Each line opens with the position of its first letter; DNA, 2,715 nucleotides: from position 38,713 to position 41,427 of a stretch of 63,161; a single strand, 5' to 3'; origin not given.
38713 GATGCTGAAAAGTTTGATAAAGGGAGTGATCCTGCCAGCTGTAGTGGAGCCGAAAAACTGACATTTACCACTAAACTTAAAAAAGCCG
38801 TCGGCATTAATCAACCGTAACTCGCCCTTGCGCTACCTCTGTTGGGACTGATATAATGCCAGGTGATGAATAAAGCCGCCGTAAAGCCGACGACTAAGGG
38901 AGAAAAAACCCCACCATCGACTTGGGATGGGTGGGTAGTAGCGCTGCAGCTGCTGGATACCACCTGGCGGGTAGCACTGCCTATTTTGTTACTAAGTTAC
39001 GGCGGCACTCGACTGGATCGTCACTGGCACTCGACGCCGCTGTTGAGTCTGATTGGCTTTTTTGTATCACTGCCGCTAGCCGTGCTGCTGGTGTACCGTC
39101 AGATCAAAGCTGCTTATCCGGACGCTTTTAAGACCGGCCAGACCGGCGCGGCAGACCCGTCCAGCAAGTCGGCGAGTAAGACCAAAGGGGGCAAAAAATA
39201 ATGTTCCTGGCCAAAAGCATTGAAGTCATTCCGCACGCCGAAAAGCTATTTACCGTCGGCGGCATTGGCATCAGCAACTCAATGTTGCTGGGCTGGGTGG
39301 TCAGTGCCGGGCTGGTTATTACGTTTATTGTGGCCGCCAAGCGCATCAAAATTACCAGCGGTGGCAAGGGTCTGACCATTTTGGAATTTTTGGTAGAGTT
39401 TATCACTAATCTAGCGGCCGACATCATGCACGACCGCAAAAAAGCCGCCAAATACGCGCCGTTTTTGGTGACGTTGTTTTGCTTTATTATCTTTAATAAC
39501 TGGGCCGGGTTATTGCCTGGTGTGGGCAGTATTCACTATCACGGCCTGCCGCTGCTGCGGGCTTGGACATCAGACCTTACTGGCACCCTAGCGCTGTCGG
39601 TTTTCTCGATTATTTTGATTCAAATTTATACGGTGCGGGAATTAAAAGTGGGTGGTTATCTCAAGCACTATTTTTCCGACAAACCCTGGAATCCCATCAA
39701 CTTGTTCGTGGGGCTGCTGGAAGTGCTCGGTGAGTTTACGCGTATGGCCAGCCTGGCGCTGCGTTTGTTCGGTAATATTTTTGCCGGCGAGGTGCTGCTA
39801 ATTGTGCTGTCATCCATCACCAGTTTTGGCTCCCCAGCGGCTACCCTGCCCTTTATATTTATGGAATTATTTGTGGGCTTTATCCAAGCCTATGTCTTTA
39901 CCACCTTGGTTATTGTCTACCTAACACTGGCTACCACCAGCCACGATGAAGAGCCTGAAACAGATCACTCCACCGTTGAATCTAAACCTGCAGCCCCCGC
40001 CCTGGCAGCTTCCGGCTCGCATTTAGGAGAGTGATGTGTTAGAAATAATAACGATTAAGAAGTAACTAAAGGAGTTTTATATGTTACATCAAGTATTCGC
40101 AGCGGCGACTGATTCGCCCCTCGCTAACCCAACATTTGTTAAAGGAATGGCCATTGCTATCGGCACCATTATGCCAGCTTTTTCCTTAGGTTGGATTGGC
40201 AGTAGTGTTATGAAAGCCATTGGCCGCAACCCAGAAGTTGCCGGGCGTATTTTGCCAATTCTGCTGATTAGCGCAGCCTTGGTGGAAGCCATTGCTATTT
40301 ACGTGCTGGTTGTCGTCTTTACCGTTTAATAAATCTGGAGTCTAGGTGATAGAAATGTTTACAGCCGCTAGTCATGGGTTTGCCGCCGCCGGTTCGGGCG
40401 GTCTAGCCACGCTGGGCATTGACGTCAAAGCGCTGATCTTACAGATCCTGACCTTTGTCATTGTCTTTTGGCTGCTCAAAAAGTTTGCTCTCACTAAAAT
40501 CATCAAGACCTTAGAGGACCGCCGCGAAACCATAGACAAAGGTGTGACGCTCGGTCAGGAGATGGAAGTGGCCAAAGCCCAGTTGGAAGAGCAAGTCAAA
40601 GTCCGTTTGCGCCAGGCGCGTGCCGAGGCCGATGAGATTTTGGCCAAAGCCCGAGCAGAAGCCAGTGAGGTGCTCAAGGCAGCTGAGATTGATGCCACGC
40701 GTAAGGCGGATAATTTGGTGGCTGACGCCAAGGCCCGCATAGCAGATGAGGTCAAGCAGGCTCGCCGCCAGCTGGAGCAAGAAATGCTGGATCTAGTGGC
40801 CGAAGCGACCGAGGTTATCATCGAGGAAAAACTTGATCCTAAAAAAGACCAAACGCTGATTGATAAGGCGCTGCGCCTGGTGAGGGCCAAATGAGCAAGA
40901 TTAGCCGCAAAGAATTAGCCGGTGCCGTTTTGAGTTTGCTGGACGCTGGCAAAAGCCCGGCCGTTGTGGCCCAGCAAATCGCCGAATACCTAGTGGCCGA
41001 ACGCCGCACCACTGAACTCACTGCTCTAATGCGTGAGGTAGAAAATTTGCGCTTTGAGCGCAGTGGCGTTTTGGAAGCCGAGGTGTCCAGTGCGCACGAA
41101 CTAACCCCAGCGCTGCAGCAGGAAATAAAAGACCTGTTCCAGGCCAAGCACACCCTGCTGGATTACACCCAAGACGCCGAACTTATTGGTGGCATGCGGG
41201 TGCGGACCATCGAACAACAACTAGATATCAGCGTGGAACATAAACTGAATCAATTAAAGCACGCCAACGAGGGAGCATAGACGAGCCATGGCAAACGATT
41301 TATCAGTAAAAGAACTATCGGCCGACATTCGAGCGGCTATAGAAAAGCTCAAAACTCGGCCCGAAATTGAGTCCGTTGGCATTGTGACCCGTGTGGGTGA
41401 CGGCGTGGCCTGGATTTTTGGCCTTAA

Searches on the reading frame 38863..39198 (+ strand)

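Call 4: search_protein_families(library=pfam, proteins=[window:38863-39198:+], max_evalue=1)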
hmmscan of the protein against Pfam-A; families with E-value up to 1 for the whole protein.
window:38863-39198:+ (112 aa): 1 family
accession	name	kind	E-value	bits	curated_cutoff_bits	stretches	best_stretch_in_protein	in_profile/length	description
PF09527.15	ATPase_gene1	-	2.7e-07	31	26.6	1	35-80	9-54/54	Putative F0F1-ATPase subunit Ca2+/Mg2+ transporter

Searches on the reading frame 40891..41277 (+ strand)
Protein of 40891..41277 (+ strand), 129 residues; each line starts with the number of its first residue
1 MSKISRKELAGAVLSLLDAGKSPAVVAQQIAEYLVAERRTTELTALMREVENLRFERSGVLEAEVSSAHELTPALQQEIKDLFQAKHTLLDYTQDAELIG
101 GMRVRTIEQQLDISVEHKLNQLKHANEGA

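Call 4: search_protein_families(library=pfam, proteins=[window:40891-41277:+], max_evalue=1)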
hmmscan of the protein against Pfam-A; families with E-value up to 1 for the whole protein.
window:40891-41277:+ (129 aa): 3 families
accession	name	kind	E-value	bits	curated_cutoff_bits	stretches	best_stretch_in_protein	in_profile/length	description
PF00213.23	OSCP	-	1.2e-17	64.9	22.3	1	3-124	47-170/172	ATP synthase delta (OSCP) subunit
PF05298.16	Bombinin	-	0.039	14.1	21.4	1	6-87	39-121/141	Bombinin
PF13460.12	NAD_binding_10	-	0.084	13.2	27.2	1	26-76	6-59/184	NAD(P)H-binding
